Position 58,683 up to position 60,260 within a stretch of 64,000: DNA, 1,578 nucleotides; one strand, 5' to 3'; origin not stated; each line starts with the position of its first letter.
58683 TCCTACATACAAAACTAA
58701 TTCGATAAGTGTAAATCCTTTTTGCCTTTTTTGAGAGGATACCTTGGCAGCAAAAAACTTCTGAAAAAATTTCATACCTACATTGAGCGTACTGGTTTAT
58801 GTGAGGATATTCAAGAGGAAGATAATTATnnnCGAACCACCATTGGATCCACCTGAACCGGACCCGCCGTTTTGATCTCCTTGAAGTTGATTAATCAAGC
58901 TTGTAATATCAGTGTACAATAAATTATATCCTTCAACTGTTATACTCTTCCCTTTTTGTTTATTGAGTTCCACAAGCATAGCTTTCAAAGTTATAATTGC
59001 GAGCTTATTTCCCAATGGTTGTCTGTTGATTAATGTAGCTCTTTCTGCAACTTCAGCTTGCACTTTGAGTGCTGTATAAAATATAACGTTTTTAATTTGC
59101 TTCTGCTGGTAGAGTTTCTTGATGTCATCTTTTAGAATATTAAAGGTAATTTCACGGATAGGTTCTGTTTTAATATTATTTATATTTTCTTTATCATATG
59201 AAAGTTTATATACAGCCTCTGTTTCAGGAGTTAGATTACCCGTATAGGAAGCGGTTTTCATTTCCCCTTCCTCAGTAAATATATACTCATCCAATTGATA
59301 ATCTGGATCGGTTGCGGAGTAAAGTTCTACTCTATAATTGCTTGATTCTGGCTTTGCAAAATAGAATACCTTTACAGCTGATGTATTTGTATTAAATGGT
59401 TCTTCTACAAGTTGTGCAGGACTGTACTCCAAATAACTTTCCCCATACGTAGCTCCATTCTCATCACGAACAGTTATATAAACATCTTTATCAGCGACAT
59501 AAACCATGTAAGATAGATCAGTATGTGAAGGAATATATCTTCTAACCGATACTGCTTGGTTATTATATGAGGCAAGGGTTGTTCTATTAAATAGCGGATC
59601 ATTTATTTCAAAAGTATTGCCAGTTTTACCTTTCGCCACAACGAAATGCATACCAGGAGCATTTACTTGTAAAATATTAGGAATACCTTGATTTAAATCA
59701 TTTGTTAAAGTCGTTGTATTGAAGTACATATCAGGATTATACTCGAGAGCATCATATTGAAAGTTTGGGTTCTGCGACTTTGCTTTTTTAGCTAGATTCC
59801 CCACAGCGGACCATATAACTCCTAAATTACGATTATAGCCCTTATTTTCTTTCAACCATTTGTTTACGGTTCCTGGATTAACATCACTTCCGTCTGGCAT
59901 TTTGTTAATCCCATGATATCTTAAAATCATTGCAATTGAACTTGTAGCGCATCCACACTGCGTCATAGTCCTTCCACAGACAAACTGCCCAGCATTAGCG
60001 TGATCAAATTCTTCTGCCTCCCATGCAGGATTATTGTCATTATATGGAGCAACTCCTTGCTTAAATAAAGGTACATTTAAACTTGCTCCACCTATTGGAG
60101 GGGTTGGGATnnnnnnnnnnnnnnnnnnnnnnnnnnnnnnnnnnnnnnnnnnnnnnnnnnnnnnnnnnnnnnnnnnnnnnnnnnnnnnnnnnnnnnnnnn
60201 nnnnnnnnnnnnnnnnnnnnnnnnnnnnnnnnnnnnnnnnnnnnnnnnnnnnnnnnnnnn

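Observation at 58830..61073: Secreted Vgb-like 7-bladed propeller fused to a C39-like cysteine peptidase inside the pilin operon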

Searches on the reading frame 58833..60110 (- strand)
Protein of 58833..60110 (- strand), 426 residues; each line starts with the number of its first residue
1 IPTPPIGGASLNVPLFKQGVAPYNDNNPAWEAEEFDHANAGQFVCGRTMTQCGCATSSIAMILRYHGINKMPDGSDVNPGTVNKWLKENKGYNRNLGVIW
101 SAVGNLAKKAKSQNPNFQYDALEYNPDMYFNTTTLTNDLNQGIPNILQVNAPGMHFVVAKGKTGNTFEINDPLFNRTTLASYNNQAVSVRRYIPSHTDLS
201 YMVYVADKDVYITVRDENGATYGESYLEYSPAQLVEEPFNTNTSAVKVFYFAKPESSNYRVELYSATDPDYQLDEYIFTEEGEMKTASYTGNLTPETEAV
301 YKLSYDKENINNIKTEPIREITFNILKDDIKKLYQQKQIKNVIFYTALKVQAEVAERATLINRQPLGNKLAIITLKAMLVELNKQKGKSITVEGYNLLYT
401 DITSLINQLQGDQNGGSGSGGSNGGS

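Call 22: find_related_loci(query=A2, collection=genome_contigs, flank=8000)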
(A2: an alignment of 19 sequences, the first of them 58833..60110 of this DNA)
Query A2 (426 aa) in genome_contigs; peptide patterns used: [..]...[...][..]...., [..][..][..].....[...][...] (x = any residue, [..] = any of these).
191 stretches matched a pattern; 75 encode a relative of the query (tblastn E <= 1e-3); 75 distinct loci.
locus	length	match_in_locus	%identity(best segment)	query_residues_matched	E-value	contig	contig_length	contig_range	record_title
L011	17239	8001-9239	73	1-413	0e+0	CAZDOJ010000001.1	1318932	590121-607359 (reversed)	MAG TPA_asm: uncultured Gammaproteobacteria bacterium isolate SRP292972_co3_93 genome assembly, contig: NODE_1_length_13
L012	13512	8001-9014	46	6-339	6e-96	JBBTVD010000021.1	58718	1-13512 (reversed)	MAG: Patescibacteria group bacterium isolate H14-bin010_1 H14_bin010_1_000000000021, whole genome shotgun sequence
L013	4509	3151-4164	46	9-346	2e-95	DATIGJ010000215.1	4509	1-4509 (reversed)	MAG TPA_asm: Patescibacteria group bacterium isolate SMAG_U16418 k141_1591925, whole genome shotgun sequence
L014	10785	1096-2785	43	2-354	4e-91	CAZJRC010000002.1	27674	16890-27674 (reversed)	MAG TPA_asm: uncultured Gammaproteobacteria bacterium isolate binchicken_co251_951 genome assembly, contig: NODE_2366_le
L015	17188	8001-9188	39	6-409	8e-85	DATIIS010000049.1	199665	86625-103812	MAG TPA_asm: Candidatus Saccharimonadales bacterium isolate SMAG_U15671 k141_115077, whole genome shotgun sequence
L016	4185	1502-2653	38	7-408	4e-72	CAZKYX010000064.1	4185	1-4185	MAG TPA_asm: uncultured Gammaproteobacteria bacterium isolate SRP286056_co1_17 genome assembly, contig: NODE_32746_lengt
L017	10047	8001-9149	36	11-409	1e-70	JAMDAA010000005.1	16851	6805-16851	MAG: Patescibacteria group bacterium isolate FK_Sedi_B_Bin.274 NODE_12566_length_16851_cov_21.3728, whole genome shotgun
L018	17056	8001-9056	39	11-376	6e-65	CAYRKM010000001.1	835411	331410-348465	MAG TPA_asm: uncultured Gammaproteobacteria bacterium isolate SRP292972_co1_108 genome assembly, contig: NODE_7_length_8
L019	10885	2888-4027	34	10-409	4e-64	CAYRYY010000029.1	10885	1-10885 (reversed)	MAG TPA_asm: uncultured Gammaproteobacteria bacterium isolate SRP286056_co1_491 genome assembly, contig: NODE_7770_lengt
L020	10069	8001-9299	34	11-420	4e-62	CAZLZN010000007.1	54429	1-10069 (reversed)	MAG TPA_asm: uncultured Gammaproteobacteria bacterium isolate SRP278252_co2_871 genome assembly, contig: NODE_986_length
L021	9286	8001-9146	35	10-409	2e-61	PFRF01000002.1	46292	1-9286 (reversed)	MAG: Candidatus Levybacteria bacterium CG_4_9_14_0_2_um_filter_35_21 CG_4_9_14_0.2_um_filter_scaffold_271_c, whole genom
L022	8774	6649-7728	34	8-378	9e-60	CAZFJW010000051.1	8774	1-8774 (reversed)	MAG TPA_asm: uncultured Gammaproteobacteria bacterium isolate SRP342105_co1_31 genome assembly, contig: NODE_11121_lengt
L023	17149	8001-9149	35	11-409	1e-54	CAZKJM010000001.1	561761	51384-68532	MAG TPA_asm: uncultured Gammaproteobacteria bacterium isolate binchicken_co20_415 genome assembly, contig: NODE_8_length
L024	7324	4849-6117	30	10-415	2e-53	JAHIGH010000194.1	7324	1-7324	MAG: Patescibacteria group bacterium isolate KR11_N2.mb.17 KR11_N2.mb.17_k141_112752, whole genome shotgun sequence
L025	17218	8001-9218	33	2-407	9e-52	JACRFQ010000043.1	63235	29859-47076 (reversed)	MAG: Candidatus Levyibacteriota bacterium isolate NC_groundwater_1729_Pr3_B-0.1um_34_132 SR-2_scaffold_141_2746030, whol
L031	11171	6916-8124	32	20-409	2e-49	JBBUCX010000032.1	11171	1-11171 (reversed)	MAG: Patescibacteria group bacterium isolate H51-bin115_1 H51_bin115_1_000000000032, whole genome shotgun sequence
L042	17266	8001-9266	30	9-410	5e-42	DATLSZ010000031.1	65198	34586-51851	MAG TPA_asm: Candidatus Acidiferrales bacterium isolate SMAG_U13943 k141_1157627, whole genome shotgun sequence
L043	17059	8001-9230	30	11-407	8e-46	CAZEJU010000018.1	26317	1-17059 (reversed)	MAG TPA_asm: uncultured Gammaproteobacteria bacterium isolate binchicken_co105_439 genome assembly, contig: NODE_2287_le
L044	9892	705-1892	29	11-402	2e-41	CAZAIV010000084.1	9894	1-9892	MAG TPA_asm: uncultured Gammaproteobacteria bacterium isolate SRP271791_co1_20 genome assembly, contig: k141_415027, who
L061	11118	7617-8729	28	27-409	6e-32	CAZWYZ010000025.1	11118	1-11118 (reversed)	MAG TPA_asm: uncultured Pseudomonadales bacterium isolate SRP286056_co1_495 genome assembly, contig: NODE_7550_length_11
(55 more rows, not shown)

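Call 26: predict_structure(alignment_id=A2)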
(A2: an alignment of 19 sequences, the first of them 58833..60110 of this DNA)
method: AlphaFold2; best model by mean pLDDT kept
length: 426 residues; sequences in the alignment: 19
mean_pLDDT: 84.6   pTM: 0.75
mean pLDDT of the five models: 84.6, 83.9, 82.8, 82.4, 81.8
residues with pLDDT >= 90: 230; 70-90: 143; 50-70: 20; < 50: 33
segments of 3 or more residues with pLDDT < 50: 1-3, 231-243, 414-426
pLDDT, mean of each block of 10 residues (from residue 1): 54 89 81 72 67 90 96 96 92 86 93 91 90 91 90 81 91 90 88 91 92 89 81 39 71 95 89 95 93 83 96 87 88 94 95 91 81 95 94 91 87 41 27
secondary structure, 60 per line:
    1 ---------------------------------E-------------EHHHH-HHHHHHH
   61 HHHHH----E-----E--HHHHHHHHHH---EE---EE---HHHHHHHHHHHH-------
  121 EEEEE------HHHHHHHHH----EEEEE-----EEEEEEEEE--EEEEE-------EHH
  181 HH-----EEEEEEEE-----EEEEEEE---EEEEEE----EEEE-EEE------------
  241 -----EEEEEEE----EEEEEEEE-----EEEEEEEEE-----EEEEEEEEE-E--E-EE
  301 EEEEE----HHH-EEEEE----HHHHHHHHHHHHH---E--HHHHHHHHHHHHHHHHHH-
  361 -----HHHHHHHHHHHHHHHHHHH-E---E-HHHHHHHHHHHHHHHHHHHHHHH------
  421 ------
elements in order: H49-52 H54-65 H79-88 H102-113 E121-125 H132-140 E145-149 E155-163 E166-170 H179-182 E188-195 E201-207 E211-216 E221-224 E226-228 E246-252 E257-264 E270-278 E284-292 E299-305 E314-318 H323-335 H342-359 H366-384 H392-414

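Call 30: fold_search(model_id=the predicted structure, library=pdb)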
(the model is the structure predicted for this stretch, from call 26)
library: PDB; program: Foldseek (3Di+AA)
matches with E <= 10: 719; with E <= 0.001: 0
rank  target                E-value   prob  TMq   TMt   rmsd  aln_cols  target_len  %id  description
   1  3erv                  2.5e-03  1.00  0.23  0.45   7.6       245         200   17  Crystal structure of an putative C39-like peptidase from Bacillus anthracis (released 2008-10-14)
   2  7k58_C                6.9e-03  0.16  0.10  0.02  23.2       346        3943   11  Structure of outer-arm dyneins bound to microtubule with microtubule binding state 1(MTBS-1) (released 2021-09-29)
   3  7nsn_A                1.0e-02  0.99  0.19  0.06  15.4       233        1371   15  Multi-domain GH92 alpha-1,2-mannosidase from Neobacillus novalis: mannoimidazole complex (released 2022-09-21)
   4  7nsn_B                1.8e-02  0.98  0.19  0.07  15.4       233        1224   15  Multi-domain GH92 alpha-1,2-mannosidase from Neobacillus novalis: mannoimidazole complex (released 2022-09-21)
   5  3u6g_B                2.0e-02  0.69  0.14  0.37   9.4       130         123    8  Crystal structure of a domain of unknown function, DUF4425 (BVU_3708) from Bacteroides vulgatus ATCC 8482 at 1.35 A re (released 2011-11-02)
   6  8k3s_A                2.6e-02  0.08  0.10  0.09  21.0       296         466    8  Structure of PKD2-F604P complex (released 2024-04-03)
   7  5icu                  2.9e-02  0.47  0.08  0.28  13.9       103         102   10  The crystal structure of CopC from Methylosinus trichosporium OB3b (released 2016-04-06)
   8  8z6f_B                4.3e-02  0.11  0.10  0.09  20.1       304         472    8  Structure of polycystin-1/polycystin-2 complex with PI(4)P-bound (released 2025-04-23)
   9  8zks_B                4.3e-02  0.09  0.09  0.09  21.2       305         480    8  Structure of Polycystin-1/Polycystin-2 complex with GOF mutation (released 2025-05-21)
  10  3uc2_D                5.7e-02  0.07  0.07  0.18  16.4       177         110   12  Crystal structure of a DUF4426 family protein (PA0388) from Pseudomonas aeruginosa PAO1 at 2.09 A resolution (released 2011-11-23)
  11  7myz_C                6.0e-02  0.28  0.13  0.19  21.4       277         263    8  Structure of the full length 5-TM receptor CD47 bound to Fab B6H12 (released 2021-09-08)
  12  7n87_MODEL_1_A        6.7e-02  0.89  0.20  0.49   5.7       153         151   10  Solution NMR structure of peptidase domain from Clostridium thermocellum PCAT1 (released 2021-12-29)
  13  7d7e_D                7.1e-02  0.10  0.11  0.10  22.0       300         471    8  Structure of PKD1L3-CTD/PKD2L1 in apo state (released 2021-08-25)
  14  7d7e_C                7.1e-02  0.07  0.10  0.10  23.5       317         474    9  Structure of PKD1L3-CTD/PKD2L1 in apo state (released 2021-08-25)
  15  3k8u                  7.5e-02  0.96  0.22  0.59   5.7       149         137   15  Crystal Structure of the Peptidase Domain of Streptococcus ComA, a Bi-functional ABC Transporter Involved in Quorum Sens (released 2010-02-23)
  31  2rld_C                1.4e-01  0.99  0.18  0.55   4.2       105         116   16  CRYSTAL STRUCTURE OF A PROTEIN WITH UNKNOWN FUNCTION FROM S23 RIBOSOMAL PROTEIN FAMILY (BT_0352) FROM BACTEROIDES THET (released 2007-10-30)
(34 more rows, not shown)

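Call 31: search_solved_structures(query=A2, max_evalue=10, show_alignments=3)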
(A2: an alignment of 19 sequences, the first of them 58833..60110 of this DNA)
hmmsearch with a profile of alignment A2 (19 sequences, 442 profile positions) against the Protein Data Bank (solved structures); distinct sequences matched with E-value up to 10: 7.
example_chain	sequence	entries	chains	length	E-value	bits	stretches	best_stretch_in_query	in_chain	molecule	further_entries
6mpz_A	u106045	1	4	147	0.00041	22.6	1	149-179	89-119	Double Glycine Motif Protease domain from AMS/PCAT Transporter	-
3erv_A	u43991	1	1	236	0.35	12.9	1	53-69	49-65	putative C39-like peptidase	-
1zww_A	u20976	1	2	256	0.36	12.9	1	340-405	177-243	SH3-containing GRB2-like protein 2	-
1x03_A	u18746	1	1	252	0.36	12.9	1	323-404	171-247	SH3-containing GRB2-like protein 2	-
2d4c_A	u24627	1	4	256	0.39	12.8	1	326-404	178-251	SH3-containing GRB2-like protein 2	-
2c08_A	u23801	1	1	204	0.6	12.2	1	323-404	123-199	SH3-CONTAINING GRB2-LIKE PROTEIN 2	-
1x04_A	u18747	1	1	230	2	10.5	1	323-404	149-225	SH3-containing GRB2-like protein 2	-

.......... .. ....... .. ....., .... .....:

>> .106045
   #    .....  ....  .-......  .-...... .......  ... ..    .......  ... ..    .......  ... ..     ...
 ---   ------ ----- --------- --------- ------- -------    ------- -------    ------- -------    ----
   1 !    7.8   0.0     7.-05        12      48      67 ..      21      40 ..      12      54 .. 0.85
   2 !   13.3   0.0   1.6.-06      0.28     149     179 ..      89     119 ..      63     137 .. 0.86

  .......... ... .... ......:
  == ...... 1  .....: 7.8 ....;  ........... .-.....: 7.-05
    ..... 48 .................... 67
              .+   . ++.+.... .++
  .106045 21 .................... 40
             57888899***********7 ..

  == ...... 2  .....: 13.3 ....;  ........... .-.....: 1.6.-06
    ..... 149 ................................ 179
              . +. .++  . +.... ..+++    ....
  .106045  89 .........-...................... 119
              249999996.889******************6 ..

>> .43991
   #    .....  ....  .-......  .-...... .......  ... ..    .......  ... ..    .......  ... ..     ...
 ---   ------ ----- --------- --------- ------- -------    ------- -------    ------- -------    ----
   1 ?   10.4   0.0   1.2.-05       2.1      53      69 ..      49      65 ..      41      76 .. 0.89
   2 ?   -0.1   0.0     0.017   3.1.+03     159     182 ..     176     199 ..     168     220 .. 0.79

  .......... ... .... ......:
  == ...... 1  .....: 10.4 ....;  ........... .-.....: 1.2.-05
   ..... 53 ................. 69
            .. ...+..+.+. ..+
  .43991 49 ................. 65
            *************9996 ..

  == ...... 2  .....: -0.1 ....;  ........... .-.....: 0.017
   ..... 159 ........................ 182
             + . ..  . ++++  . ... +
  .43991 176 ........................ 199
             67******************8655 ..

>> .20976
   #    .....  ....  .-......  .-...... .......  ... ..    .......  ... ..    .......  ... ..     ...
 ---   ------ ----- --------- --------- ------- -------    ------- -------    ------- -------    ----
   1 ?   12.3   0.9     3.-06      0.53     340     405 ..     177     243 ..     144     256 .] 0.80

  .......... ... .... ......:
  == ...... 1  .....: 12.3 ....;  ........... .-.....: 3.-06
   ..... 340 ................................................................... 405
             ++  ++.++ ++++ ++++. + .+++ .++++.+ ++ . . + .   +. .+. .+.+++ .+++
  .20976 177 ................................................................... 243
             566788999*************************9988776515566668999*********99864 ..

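Call 33: search_protein_families(library=pfam, proteins=[L043:11288-11998:+, L022:4816-5544:-, L031:3341-4408:-, L042:12149-12721:+, L015:1-741:-, L044:5870-6946:-, L061:879-2084:-, L023:1966-3720:+, L016:923-2656:+], max_evalue=0.01)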
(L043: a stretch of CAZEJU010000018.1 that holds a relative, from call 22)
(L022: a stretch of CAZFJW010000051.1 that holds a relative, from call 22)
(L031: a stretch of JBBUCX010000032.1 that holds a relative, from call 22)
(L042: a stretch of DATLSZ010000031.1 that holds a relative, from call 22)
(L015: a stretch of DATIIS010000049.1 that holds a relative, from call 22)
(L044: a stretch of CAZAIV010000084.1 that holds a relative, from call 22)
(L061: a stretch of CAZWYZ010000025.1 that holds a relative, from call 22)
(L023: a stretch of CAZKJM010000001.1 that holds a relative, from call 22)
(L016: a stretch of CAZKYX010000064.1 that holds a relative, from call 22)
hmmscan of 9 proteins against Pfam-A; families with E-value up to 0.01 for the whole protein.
L043:11288-11998:+ (237 aa): 6 families
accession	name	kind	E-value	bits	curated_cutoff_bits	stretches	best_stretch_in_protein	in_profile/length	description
PF00535.33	Glycos_transf_2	-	2.2e-43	148.6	23.3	1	9-164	1-166/168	Glycosyl transferase family 2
PF13641.12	Glyco_tranf_2_3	-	1.6e-15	58.2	27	1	8-186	3-196/230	Glycosyltransferase like family 2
PF10111.15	Glyco_tranf_2_2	-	1.6e-12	48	27.3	1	9-103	1-104/276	Glycosyltransferase like family 2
PF13632.12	Glyco_trans_2_3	-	1.7e-07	31.7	27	1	84-191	2-113/198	Glycosyl transferase family group 2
PF13506.12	Glyco_transf_21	-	0.00063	19.7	21.7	1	74-170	24-122/174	Glycosyl transferase family 21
PF13704.12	Glyco_tranf_2_4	-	0.0031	18.4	27.5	1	16-73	2-57/98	Glycosyl transferase family 2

L022:4816-5544:- (243 aa): 24 families
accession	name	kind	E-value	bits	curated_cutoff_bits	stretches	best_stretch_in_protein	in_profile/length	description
PF13847.12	Methyltransf_31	-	8.3e-23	81.1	27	1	41-150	4-118/145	Methyltransferase domain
PF13489.12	Methyltransf_23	-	5.2e-20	72.2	27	1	41-187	23-163/164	Methyltransferase domain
PF08241.18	Methyltransf_11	-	1.9e-17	64.1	21.2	1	45-141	1-95/95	Methyltransferase domain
PF13649.12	Methyltransf_25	-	1.7e-16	61.1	27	1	44-137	1-97/97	Methyltransferase domain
PF08242.18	Methyltransf_12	-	2.6e-16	60.6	30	1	45-139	1-98/98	Methyltransferase domain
PF02353.26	CMAS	-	4.8e-09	36.4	27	1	41-143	63-166/273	Mycolic acid cyclopropane synthetase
PF06325.19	PrmA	-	5.3e-09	36.4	22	1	29-142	151-259/296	Ribosomal protein L11 methyltransferase (PrmA)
PF03848.20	TehB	-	7.6e-09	35.7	20.4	1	44-146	34-138/193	Tellurite resistance protein TehB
PF05175.20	MTS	-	4.5e-08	33.4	23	1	41-113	32-105/170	Methyltransferase small domain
PF01555.25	N6_N4_Mtase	-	2.8e-06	27.9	26.7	1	23-75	165-216/221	DNA methylase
PF08003.17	Methyltransf_9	-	7.7e-06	25.5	23.8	1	39-143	114-219/315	Protein of unknown function (DUF1698)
PF01209.24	Ubie_methyltran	-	2.2e-05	24.4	20.1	1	39-145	46-156/233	ubiE/COQ5 methyltransferase family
PF05401.17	NodS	-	3.9e-05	24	24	1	44-145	47-148/201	Nodulation protein S (NodS)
PF07021.18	MetW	-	5.5e-05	23.3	21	1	32-127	6-96/193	Methionine biosynthesis protein MetW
PF13679.12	Methyltransf_32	-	7.7e-05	23.1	27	1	26-102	10-94/143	Methyltransferase domain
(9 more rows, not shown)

L031:3341-4408:- (356 aa): 5 families
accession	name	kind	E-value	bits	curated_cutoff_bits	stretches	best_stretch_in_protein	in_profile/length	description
PF13439.12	Glyco_transf_4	-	6.3e-14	52.8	28.5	1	14-159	1-147/170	Glycosyltransferase Family 4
PF00534.26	Glycos_transf_1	-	7.4e-13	48.8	26.4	1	180-336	6-171/172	Glycosyl transferases group 1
PF13692.12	Glyco_trans_1_4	-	1.9e-09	38.3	27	1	189-275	2-96/142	Glycosyl transferases group 1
PF13579.12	Glyco_trans_4_4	-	1.7e-06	28.9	29.7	1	15-103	1-80/158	Glycosyl transferase 4-like domain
PF08323.17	Glyco_transf_5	-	0.0031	17.7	22.7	0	3-71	2-90/239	Starch synthase catalytic domain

L042:12149-12721:+ (191 aa): 2 families
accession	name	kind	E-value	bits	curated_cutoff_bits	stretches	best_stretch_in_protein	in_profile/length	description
PF10502.14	Peptidase_S26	-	2.9e-47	161.2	22.9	1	13-173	3-168/168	Signal peptidase, peptidase S26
PF00717.28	Peptidase_S24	-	9.8e-05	22.5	23.3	1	37-101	39-95/116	Peptidase S24-like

L015:1-741:- (247 aa): 2 families
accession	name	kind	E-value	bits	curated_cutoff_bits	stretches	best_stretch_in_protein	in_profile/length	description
PF13440.11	Polysacc_synt_3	-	1.1e-42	146.7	23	1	31-247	1-218/293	Polysaccharide biosynthesis protein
PF01943.22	Polysacc_synt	-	2.2e-27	96.7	28.2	1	8-247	2-248/274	Polysaccharide biosynthesis protein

L044:5870-6946:- (359 aa): 1 family
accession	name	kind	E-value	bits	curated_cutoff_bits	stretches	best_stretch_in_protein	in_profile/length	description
PF01098.24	FTSW_RODA_SPOVE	-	1e-79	268.6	26.4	1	18-349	16-353/356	Cell cycle protein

L061:879-2084:- (402 aa): 1 family
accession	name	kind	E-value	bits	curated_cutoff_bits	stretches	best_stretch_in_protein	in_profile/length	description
PF04932.20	Wzy_C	-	3.5e-13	50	31.7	1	212-345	2-147/149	O-Antigen ligase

L023:1966-3720:+ (585 aa): 1 family
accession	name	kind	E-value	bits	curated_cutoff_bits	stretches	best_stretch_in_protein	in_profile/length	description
PF10131.15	PTPS_related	-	3.5e-10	39.4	26.4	1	103-414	6-300/621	6-pyruvoyl-tetrahydropterin synthase related domain; membrane protein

L016:923-2656:+ (578 aa): 1 family
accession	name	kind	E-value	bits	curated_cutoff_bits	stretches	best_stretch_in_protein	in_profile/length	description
PF13529.12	Peptidase_C39_2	-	4.7e-07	30.9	24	1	198-350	1-143/143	Peptidase_C39 like family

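Call 34: search_protein_families(library=pfam, alignment_id=A2, max_evalue=0.1)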
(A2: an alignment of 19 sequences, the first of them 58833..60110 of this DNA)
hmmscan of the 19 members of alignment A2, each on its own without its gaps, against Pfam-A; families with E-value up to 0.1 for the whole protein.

A. member 1, window:58833-60110:- (426 aa): 2 families
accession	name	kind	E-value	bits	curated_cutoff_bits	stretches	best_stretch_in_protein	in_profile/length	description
PF13529.12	Peptidase_C39_2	-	2e-07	32.1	24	1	26-172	11-142/143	Peptidase_C39 like family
PF03412.21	Peptidase_C39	-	1.6e-05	25.2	22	1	140-179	73-112/133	Peptidase C39 family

B. families by the number of members that match (of 19 scanned): 10 families
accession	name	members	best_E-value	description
PF13529.12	Peptidase_C39_2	19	1.2e-10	Peptidase_C39 like family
PF03412.21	Peptidase_C39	19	2.1e-06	Peptidase C39 family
PF22888.1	FIMAH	14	5.5e-09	FIMAH domain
PF01640.23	Peptidase_C10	4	0.00061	Peptidase C10 family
PF23265.1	Ig-like_KY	1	0.0051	KY-like, immunoglobulin-like domain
PF18676.6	MBG_2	1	0.0067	MBG domain (YGX type)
PF12385.14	Peptidase_C70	1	0.0077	Papain-like cysteine protease AvrRpt2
PF25561.1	QRICH1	1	0.075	QRICH1 domain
PF20631.3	CoV_NSP13_1B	1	0.082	Coronavirus Nonstructural protein 13, 1B domain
PF24684.1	Vgb_lyase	1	0.088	Virginiamycin B lyase family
